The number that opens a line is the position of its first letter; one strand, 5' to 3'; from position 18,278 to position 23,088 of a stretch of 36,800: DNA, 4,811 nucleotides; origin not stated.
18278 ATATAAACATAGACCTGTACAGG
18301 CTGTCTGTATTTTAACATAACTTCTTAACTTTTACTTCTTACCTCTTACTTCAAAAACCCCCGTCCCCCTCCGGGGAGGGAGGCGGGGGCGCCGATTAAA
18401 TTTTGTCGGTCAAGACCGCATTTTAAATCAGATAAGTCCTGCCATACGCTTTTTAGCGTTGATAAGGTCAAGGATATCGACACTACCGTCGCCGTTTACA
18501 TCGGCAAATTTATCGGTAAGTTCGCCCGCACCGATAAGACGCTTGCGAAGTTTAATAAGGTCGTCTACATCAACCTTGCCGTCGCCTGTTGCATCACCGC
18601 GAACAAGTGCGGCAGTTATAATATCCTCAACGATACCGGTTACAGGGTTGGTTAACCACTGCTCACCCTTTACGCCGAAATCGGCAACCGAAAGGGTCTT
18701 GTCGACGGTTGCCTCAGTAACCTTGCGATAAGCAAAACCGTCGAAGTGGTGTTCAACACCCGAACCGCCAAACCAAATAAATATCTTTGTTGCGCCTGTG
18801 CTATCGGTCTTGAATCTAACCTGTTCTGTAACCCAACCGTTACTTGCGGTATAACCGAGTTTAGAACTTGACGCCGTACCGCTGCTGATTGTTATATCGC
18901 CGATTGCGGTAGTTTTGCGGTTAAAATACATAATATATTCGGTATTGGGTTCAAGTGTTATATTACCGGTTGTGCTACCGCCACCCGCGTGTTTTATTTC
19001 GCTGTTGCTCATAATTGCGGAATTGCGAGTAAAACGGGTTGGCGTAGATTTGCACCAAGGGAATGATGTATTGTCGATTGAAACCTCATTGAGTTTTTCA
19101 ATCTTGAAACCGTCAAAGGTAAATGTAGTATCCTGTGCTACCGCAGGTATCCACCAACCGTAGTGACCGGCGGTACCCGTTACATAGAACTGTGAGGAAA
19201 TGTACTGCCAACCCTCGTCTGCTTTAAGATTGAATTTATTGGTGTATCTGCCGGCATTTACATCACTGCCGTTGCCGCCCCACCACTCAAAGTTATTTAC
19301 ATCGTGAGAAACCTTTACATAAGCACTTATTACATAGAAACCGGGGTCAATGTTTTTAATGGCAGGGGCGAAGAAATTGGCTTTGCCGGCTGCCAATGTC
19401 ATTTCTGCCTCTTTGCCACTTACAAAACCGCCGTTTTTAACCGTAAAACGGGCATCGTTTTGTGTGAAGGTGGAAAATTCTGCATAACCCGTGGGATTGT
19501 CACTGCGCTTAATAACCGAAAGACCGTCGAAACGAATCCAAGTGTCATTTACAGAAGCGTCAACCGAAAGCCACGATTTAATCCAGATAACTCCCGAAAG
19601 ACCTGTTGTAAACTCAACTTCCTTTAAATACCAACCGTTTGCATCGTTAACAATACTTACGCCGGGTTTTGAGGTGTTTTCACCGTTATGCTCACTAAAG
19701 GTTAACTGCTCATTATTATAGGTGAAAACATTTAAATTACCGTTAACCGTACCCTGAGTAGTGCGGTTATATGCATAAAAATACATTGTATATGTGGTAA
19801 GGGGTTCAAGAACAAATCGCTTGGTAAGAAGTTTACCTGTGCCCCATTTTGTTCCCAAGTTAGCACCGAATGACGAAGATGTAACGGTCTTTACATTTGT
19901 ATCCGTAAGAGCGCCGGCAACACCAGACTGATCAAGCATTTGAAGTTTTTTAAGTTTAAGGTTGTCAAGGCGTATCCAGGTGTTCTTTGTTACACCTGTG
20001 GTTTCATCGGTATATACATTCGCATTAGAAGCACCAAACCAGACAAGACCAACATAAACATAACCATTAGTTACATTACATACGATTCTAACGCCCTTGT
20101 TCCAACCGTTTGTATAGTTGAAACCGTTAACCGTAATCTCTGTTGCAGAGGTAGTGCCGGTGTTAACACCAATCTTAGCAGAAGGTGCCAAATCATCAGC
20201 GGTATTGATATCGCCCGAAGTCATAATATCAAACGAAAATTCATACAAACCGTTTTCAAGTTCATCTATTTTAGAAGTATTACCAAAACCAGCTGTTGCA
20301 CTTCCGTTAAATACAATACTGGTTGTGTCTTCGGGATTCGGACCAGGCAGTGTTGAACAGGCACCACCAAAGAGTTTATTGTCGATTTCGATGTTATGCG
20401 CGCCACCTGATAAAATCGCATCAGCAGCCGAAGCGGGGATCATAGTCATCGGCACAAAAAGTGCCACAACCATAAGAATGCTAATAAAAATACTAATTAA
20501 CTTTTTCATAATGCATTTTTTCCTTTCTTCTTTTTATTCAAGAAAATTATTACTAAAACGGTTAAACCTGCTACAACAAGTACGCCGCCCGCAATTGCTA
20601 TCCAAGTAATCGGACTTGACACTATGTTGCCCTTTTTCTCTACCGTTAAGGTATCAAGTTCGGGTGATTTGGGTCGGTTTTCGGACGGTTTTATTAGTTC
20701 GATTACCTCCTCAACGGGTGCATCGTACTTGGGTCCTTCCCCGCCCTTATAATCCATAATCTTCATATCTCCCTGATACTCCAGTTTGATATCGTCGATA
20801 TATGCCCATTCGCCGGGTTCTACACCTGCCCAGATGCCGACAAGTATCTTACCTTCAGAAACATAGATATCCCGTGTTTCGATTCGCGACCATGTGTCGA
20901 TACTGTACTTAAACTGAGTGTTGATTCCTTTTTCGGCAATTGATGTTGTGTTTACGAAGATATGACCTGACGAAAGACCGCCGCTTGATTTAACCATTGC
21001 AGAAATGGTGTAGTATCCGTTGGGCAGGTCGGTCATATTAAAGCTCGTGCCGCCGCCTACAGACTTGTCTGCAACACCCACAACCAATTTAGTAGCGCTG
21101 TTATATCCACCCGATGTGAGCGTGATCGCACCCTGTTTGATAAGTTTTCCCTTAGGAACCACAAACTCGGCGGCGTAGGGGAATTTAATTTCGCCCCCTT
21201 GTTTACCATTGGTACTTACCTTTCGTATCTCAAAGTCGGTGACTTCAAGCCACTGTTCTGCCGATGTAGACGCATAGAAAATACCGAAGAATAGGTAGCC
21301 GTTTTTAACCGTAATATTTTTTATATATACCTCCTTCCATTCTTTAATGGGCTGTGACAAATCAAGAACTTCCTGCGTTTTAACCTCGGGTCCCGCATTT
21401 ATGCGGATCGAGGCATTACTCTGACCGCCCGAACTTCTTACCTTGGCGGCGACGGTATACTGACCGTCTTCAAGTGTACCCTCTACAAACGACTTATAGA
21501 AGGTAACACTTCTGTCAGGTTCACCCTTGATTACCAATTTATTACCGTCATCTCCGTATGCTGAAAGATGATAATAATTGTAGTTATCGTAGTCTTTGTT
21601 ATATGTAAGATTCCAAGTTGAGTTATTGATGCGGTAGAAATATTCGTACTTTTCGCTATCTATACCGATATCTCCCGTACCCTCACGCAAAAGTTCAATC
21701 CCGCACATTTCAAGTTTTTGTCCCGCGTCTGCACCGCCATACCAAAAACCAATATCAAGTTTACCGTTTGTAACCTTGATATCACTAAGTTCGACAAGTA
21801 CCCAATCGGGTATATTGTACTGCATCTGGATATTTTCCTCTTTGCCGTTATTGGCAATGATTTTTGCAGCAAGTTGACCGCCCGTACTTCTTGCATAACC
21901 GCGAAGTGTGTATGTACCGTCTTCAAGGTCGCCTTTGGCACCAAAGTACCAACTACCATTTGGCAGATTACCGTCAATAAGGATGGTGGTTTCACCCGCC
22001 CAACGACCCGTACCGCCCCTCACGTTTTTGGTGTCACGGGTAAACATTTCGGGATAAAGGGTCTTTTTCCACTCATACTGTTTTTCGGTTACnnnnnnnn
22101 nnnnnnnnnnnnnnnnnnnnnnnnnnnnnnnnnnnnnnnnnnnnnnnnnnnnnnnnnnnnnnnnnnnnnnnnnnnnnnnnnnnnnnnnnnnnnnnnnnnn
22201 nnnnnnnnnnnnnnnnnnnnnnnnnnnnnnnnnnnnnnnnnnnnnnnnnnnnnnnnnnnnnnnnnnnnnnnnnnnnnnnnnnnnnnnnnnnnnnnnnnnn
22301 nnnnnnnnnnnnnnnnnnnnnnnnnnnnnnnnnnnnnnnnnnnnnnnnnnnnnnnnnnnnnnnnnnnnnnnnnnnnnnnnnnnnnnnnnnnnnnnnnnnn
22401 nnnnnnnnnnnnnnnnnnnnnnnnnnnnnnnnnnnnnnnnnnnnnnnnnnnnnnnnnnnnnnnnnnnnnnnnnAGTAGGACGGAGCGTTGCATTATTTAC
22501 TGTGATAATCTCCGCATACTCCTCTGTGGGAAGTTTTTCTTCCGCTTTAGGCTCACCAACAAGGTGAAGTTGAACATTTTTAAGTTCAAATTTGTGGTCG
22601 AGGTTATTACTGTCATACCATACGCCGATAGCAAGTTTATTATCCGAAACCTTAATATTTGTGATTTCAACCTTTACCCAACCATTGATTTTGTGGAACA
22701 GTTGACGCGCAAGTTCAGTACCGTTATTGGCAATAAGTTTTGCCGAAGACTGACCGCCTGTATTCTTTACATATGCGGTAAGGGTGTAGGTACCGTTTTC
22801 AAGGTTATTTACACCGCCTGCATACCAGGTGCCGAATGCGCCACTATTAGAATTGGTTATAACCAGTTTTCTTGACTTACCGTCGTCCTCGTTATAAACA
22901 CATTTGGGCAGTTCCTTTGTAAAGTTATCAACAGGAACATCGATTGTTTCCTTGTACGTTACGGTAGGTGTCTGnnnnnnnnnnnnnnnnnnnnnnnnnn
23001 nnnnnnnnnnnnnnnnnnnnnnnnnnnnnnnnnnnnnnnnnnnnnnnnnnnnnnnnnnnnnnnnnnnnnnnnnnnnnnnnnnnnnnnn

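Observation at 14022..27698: Paired deployment: both the GH43 enzyme and the CBM-like array protein exist in a membrane-anchored and a dockerin-bearing version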

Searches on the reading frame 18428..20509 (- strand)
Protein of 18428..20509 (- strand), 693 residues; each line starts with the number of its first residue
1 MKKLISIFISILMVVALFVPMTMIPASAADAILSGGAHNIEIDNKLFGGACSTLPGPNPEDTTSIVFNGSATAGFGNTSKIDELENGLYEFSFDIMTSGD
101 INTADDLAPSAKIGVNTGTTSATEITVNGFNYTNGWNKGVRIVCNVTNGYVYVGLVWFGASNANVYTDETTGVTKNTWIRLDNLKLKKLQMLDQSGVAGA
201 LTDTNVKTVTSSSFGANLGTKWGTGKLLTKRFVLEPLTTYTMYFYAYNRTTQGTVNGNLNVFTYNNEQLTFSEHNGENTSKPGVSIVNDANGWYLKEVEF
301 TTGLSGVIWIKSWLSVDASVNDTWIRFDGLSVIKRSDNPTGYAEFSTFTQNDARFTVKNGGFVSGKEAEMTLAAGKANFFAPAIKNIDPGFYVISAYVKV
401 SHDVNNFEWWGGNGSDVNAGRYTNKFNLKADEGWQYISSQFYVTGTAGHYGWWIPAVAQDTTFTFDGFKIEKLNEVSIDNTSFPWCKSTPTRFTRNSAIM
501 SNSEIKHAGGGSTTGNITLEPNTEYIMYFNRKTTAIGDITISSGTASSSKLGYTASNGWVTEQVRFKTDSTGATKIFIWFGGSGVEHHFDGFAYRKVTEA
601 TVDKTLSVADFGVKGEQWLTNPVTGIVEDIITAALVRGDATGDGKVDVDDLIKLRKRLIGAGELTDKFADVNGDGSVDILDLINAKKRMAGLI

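Call 4: search_protein_families(library=pfam, proteins=[window:18428-20509:-], max_evalue=0.01)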
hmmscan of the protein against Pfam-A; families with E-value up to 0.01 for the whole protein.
window:18428-20509:- (693 aa): 3 families
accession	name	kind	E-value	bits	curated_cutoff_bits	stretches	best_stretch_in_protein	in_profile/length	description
PF00404.24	Dockerin_1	-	1.3e-06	28.9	22.9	1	638-688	2-55/57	Dockerin type I domain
PF00036.39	EF-hand_1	-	0.0036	17.2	25.4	0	639-657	10-28/29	EF hand domain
PF13202.12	EF-hand_5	-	0.0053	16.6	25.9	0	668-681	7-20/25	EF hand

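Call 9: find_encoding_contigs(protein=window:18428-20509:-, flank=10000, max_places=6)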
Protein window:18428-20509:- (693 aa): no gene with exactly this product is on record in the collection.
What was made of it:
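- Tried and rejected: Exact look-up of the 693-aa protein: not on record (call 9).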

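Call 15: find_homologous_proteins(query=window:18428-20509:-, max_evalue=0.00001)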
Query window:18428-20509:- (693 aa): 3 proteins with E <= 0.00001 among 8000 candidates.
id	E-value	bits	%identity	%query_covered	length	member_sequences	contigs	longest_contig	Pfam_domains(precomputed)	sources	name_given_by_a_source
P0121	0.0e+0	1565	100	100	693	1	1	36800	PF00404.25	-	-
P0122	4.1e-190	652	50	100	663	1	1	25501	-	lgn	-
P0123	3.5e-80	289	34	95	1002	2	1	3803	PF13472.13,PF00657.29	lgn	-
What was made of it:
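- Tried and rejected: Word-indexed homologue search with ARRdoc: three hits only (call 15).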

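Call 59: search_protein_representatives(protein=window:18428-20509:-)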
Query: 693 residues. Proteins with E-value up to 0.001 (for the whole library): 273; up to 1e-10: 9; up to 1e-30: 3. The best 150 are listed.
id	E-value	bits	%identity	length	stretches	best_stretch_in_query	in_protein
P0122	1.3e-190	652.2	53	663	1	1-692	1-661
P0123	1.1e-80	288.9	37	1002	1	30-692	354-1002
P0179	7.9e-39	150.5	34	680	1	1-657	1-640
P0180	1.2e-29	120.2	30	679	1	1-659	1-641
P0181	3.1e-19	85.8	43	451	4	634-691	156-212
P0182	2.0e-14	69.9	40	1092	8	631-682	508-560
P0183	3.1e-14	69.2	41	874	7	620-683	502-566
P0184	9.0e-14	67.7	29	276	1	230-481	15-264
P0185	1.1e-12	64.1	37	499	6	627-693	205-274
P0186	2.0e-09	53.4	41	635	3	619-682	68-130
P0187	2.3e-09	53.1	38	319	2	629-690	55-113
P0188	2.5e-09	53.1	42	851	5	615-682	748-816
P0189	8.9e-09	51.2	38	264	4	630-683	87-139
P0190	2.9e-08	49.5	38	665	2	620-692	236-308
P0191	3.3e-08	49.3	40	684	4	631-683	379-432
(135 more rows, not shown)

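Call 64: predict_structure(alignment_id=A3)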
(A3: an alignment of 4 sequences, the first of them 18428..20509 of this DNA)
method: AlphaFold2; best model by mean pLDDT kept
length: 693 residues; sequences in the alignment: 4
mean_pLDDT: 56.6   pTM: 0.54
mean pLDDT of the five models: 56.6, 54.5, 53.2, 51.4, 50.2
residues with pLDDT >= 90: 4; 70-90: 205; 50-70: 214; < 50: 270
segments of 3 or more residues with pLDDT < 50: 1-8, 12-40, 49-59, 71-73, 100-115, 117-134, 157-165, 193-213, 265-280, 337-340, 349-351, 482-506, 600-693
pLDDT, mean of each block of 10 residues (from residue 1): 42 44 27 31 52 47 54 55 63 63 41 47 43 54 61 52 48 55 64 33 25 54 63 73 67 67 52 31 59 66 73 67 63 54 51 64 70 84 74 85 86 62 76 82 77 85 83 68 40 30 45 74 83 75 68 72 82 78 63 72 31 25 28 28 37 39 34 37 39 28
secondary structure, 60 per line:
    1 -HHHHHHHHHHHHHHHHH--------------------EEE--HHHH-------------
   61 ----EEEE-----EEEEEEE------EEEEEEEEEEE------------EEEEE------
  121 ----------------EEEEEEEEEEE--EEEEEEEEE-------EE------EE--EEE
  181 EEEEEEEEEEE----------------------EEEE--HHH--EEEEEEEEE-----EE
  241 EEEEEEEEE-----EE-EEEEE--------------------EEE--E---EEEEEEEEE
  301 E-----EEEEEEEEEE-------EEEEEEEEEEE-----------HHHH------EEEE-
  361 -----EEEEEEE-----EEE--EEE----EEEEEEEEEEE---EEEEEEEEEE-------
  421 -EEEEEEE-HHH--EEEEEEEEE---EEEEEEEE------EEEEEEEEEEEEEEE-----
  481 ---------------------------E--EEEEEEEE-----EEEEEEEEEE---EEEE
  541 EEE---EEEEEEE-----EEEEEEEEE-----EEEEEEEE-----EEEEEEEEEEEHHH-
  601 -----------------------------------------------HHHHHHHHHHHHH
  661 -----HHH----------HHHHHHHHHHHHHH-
elements in order (helices of 4 or more, strands of 3 or more residues): H2-18 E39-41 H44-47 E65-68 E74-80 E87-97 E110-114 E137-147 E150-158 E178-191 E214-217 E225-233 E239-249 E258-262 E283-285 E292-301 E307-316 E324-334 H346-349 E356-359 E366-372 E378-380 E383-385 E390-400 E404-413 E422-428 E435-443 E447-454 E461-475 E511-518 E524-533 E537-543 E547-553 E559-567 E573-580 E586-596 H648-660 H679-692
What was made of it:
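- Tried and rejected: AF2 model of the full ARRdoc: low confidence (pLDDT 56.6, call 64).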

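Call 80: fold_search(model_id=the predicted structure, library=pdb)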
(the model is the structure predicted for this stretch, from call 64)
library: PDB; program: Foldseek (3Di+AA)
matches with E <= 10: 1712; with E <= 0.001: 71
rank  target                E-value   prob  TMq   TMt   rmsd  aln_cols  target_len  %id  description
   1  8w7n                  8.4e-13  1.00  0.16  0.12  34.3       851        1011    9  Crystal structure of the in-cell Cry1Aa purified from Bacillus thuringiensis (released 2024-03-06)
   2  9h99                  3.1e-11  1.00  0.15  0.11  32.1       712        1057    8  Native structure of the full-length pesticidal protein Cry1Ca18 at pH7, from crystals formed in vivo (released 2025-11-12)
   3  6a48                  3.3e-11  1.00  0.17  0.18  20.5       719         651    8  Crystal structure of reelin N-terminal region (released 2019-06-19)
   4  9h9a                  6.3e-11  1.00  0.16  0.11  35.7       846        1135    8  native structure of the full-length pesticidal protein Cry8Ba2, from crystals formed in vivo (form 1) (released 2025-12-03)
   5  4w8j                  8.9e-11  1.00  0.18  0.13  32.9       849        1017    8  Structure of the full-length insecticidal protein Cry1Ac reveals intriguing details of toxin packaging into in vivo form (released 2014-09-17)
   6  9qxq                  1.4e-10  1.00  0.16  0.12  35.3       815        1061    7  native structure of full-length pesticidal protein Cry1Ca18 at pH9, from crystals formed in vivo (released 2026-02-11)
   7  5x7o_A                6.6e-09  1.00  0.17  0.11  20.6       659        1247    9  Crystal structure of Paenibacillus sp. 598K alpha-1,6-glucosyltransferase (released 2017-07-26)
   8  6vls_D                3.5e-08  1.00  0.14  0.11  21.3       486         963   13  Structure of C-terminal fragment of Vip3A toxin (released 2020-07-22)
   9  6vls_B                5.4e-08  1.00  0.13  0.10  23.0       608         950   12  Structure of C-terminal fragment of Vip3A toxin (released 2020-07-22)
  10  6tfj_A                5.7e-08  1.00  0.13  0.12  20.1       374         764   13  Vip3Aa protoxin structure (released 2020-08-12)
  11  6tfj_B                1.0e-07  1.00  0.14  0.13  22.1       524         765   11  Vip3Aa protoxin structure (released 2020-08-12)
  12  7kwb_A                1.3e-07  1.00  0.17  0.25  19.1       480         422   11  Surface glycan-binding protein B from Bacteroides thetaiotaomicron (released 2021-02-17)
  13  6sh9_B                2.3e-07  1.00  0.15  0.08  23.0       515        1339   13  EngBF DARPin Fusion 4b D12 (released 2019-11-06)
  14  6tfk_A                2.6e-07  1.00  0.14  0.14  20.3       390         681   14  Vip3Aa toxin structure (released 2020-08-12)
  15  8a19_A                2.8e-07  1.00  0.15  0.08  22.9       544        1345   14  Structure of a leucinostatin derivative determined by host lattice display : L1E4V1 construct (released 2022-12-07)
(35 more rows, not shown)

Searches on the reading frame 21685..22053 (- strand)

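Call 53: search_protein_families(library=pfam, proteins=[window:21685-22053:-], max_evalue=1)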
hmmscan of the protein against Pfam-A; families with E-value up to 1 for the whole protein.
window:21685-22053:- (123 aa): 3 families
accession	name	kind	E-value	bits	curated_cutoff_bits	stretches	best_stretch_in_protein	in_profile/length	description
PF18522.7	DUF5620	-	0.023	15.5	25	1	66-113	64-109/120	Domain of unknown function (DUF5620)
PF00277.23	SAA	-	0.08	13.8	30.8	1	15-72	11-61/102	Serum amyloid A protein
PF19077.6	Big_13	-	0.12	13.3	27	1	31-59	60-88/102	Bacterial Ig-like domain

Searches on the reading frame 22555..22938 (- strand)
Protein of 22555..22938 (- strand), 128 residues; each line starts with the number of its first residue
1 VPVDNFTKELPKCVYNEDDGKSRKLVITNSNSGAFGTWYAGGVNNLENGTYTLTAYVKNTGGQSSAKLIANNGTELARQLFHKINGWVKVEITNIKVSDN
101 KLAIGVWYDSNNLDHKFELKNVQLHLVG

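Call 29: search_solved_structures(query=A1, max_evalue=10)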
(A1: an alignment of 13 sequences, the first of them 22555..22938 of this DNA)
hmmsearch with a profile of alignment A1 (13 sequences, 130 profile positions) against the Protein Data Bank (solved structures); distinct sequences matched with E-value up to 10: 17.
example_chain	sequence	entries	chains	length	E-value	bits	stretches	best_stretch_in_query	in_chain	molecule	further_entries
9fli_A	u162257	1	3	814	9e-12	48.4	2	33-127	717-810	Arabinogalactan endo-beta-1,4-galactanase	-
2xom_A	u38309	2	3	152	0.0018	21.6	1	37-126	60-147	ARABINOGALACTAN ENDO-1,4-BETA-GALACTOSIDASE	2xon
9h6h_A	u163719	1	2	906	0.0035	20.6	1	31-129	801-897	Glycosyl hydrolase family 98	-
5x7o_A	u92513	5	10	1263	0.034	17.4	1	45-129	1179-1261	Glycoside hydrolase family 31 alpha-glucosidase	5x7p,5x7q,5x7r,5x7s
2y6j_A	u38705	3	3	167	0.073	16.3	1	42-127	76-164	XYLANASE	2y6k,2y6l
2y64_A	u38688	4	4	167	0.086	16.1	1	42-127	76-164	XYLANASE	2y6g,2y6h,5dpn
4bj0_A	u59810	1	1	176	0.097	15.9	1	42-127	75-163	XYLANASE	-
1k42_A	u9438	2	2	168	0.1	15.9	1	44-127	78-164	Xylanase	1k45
8xmz_A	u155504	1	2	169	0.19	15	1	39-109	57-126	T9SS C-terminal target domain-containing protein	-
3s8w_A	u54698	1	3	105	0.22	14.8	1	14-67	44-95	Interferon alpha/beta receptor 2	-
4ii1_A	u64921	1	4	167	0.32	14.3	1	36-56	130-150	Zinc finger CCCH-type with G patch domain-containing protein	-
3se3_C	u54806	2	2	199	0.66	13.3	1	14-67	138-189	Interferon alpha/beta receptor 2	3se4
3s9d_B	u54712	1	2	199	0.66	13.2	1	14-67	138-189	Interferon alpha/beta receptor 2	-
1n6u_A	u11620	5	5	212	0.72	13.1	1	14-67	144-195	Interferon-alpha/beta receptor beta chain | Soluble IFN alpha/beta receptor | Interferon alpha/beta receptor 2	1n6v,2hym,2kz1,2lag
8zvk_A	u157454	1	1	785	0.74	13.1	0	47-110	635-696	AaBgIC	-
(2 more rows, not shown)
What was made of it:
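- On CBM61: Profile A1 gives 9fli E 9e-12 and 2xom E 0.0018 (call 29).
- The A-module profile hits the C-terminal module of a GH53 galactanase (9fli, E 9e-12) and TmCBM61 (2xom, E 0.0018): call 29.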

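Call 34: predict_structure(alignment_id=A1)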
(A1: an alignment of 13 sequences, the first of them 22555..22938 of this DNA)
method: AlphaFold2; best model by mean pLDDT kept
length: 128 residues; sequences in the alignment: 13
mean_pLDDT: 83.6   pTM: 0.79
mean pLDDT of the five models: 83.6, 82.5, 80.4, 79.8, 78.2
residues with pLDDT >= 90: 72; 70-90: 28; 50-70: 19; < 50: 9
segments of 3 or more residues with pLDDT < 50: 12-14, 16-20
pLDDT, mean of each block of 10 residues (from residue 1): 59 48 77 72 90 95 93 94 94 95 91 90 90
secondary structure, 60 per line:
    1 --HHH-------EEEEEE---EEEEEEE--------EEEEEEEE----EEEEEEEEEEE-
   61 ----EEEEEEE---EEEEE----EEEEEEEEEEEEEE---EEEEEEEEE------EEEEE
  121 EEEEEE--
elements in order: E13-18 E22-28 E37-44 E49-59 E65-71 E75-79 E84-97 E101-109 E116-126

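Call 36: fold_search(model_id=the predicted structure, library=pdb)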
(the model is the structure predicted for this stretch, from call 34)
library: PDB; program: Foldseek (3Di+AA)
matches with E <= 10: 1571; with E <= 0.001: 59
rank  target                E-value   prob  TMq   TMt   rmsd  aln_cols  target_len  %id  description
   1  2xom_A                4.7e-06  1.00  0.66  0.59   2.5       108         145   18  Atomic resolution structure of TmCBM61 in complex with beta-1,4- galactotriose (released 2010-09-08)
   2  2xon_L                5.5e-06  1.00  0.67  0.59   2.4       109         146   17  Structure of TmCBM61 in complex with beta-1,4-galactotriose at 1.4 A resolution (released 2010-09-08)
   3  8a28_A                2.8e-05  1.00  0.57  0.23   4.6       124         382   11  Structure of the astacin zymogen of LAST-MAM from Limulus polyphemus (released 2022-10-19)
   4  2zez_B                4.1e-05  1.00  0.51  0.47   4.5       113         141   18  Family 16 Carbohydrate Binding Module-2 (released 2008-03-25)
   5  5x7o_A                4.6e-05  1.00  0.71  0.08   2.1       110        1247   19  Crystal structure of Paenibacillus sp. 598K alpha-1,6-glucosyltransferase (released 2017-07-26)
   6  8w7n                  6.0e-05  1.00  0.68  0.10   3.4       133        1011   17  Crystal structure of the in-cell Cry1Aa purified from Bacillus thuringiensis (released 2024-03-06)
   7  4d0q                  6.0e-05  1.00  0.55  0.46   6.7       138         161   14  Hyaluronan Binding Module of the Streptococcal Pneumoniae Hyaluronate Lyase (released 2014-08-06)
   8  9h99                  7.8e-05  1.00  0.69  0.10   3.5       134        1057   14  Native structure of the full-length pesticidal protein Cry1Ca18 at pH7, from crystals formed in vivo (released 2025-11-12)
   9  2zey_A                8.6e-05  1.00  0.55  0.49   4.4       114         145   17  Family 16 carbohydrate binding module (released 2008-03-04)
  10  4w8j                  9.1e-05  1.00  0.69  0.10   3.4       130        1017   14  Structure of the full-length insecticidal protein Cry1Ac reveals intriguing details of toxin packaging into in vivo form (released 2014-09-17)
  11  8xmz_A                9.6e-05  1.00  0.65  0.61   3.9       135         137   16  Crystal structure of a novel porphyran-binding carbohydrate binding module (released 2024-01-17)
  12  1gui_A                1.1e-04  1.00  0.62  0.53   3.5       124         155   14  CBM4 structure and function (released 2002-09-26)
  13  2zew_A                1.3e-04  1.00  0.65  0.58   4.4       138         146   14  Family 16 Cabohydrate Binding Domain Module 1 (released 2008-03-04)
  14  9qxq                  1.4e-04  1.00  0.69  0.10   3.4       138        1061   14  native structure of full-length pesticidal protein Cry1Ca18 at pH9, from crystals formed in vivo (released 2026-02-11)
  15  8iq9_B                1.5e-04  1.00  0.61  0.17   4.5       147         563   11  Crystal structure of trimeric K2-2 TSP in complex with tetrasaccharide and octasaccharide (released 2024-02-21)
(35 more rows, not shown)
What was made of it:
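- Closest known: Surface glycan-binding proteins. Same: SGBP-B of B. thetaiotaomicron appears among the fold hits (calls 36, 80).
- On CBM61: Foldseek ranks 2xom and 2xon first and second, with E about 5e-6 and TMq 0.66-0.67 (call 36).
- Closest known: CBM61. Same: It is the best sequence-profile and fold match of the A modules (calls 29, 36).
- An AF2 model of one module (pLDDT 83.6, call 34) has TmCBM61 as its top Foldseek hits (TMq 0.66): call 36.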

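Call 53: search_protein_families(library=pfam, proteins=[window:22555-22938:-], max_evalue=1)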
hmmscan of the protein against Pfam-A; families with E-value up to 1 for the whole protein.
window:22555-22938:- (128 aa): 4 families
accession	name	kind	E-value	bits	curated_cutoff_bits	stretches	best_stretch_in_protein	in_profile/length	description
PF07495.19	Y_Y_Y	-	0.004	17.5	26.6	1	43-66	32-55/65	Y_Y_Y domain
PF19077.6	Big_13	-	0.013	16.4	27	1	11-66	29-92/102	Bacterial Ig-like domain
PF14686.12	fn3_3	-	0.042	14.1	24.4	1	44-64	40-60/75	Polysaccharide lyase family 4, domain II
PF19246.4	DUF5894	-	0.48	10.4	25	1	89-116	14-41/57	Family of unknown function (DUF5894)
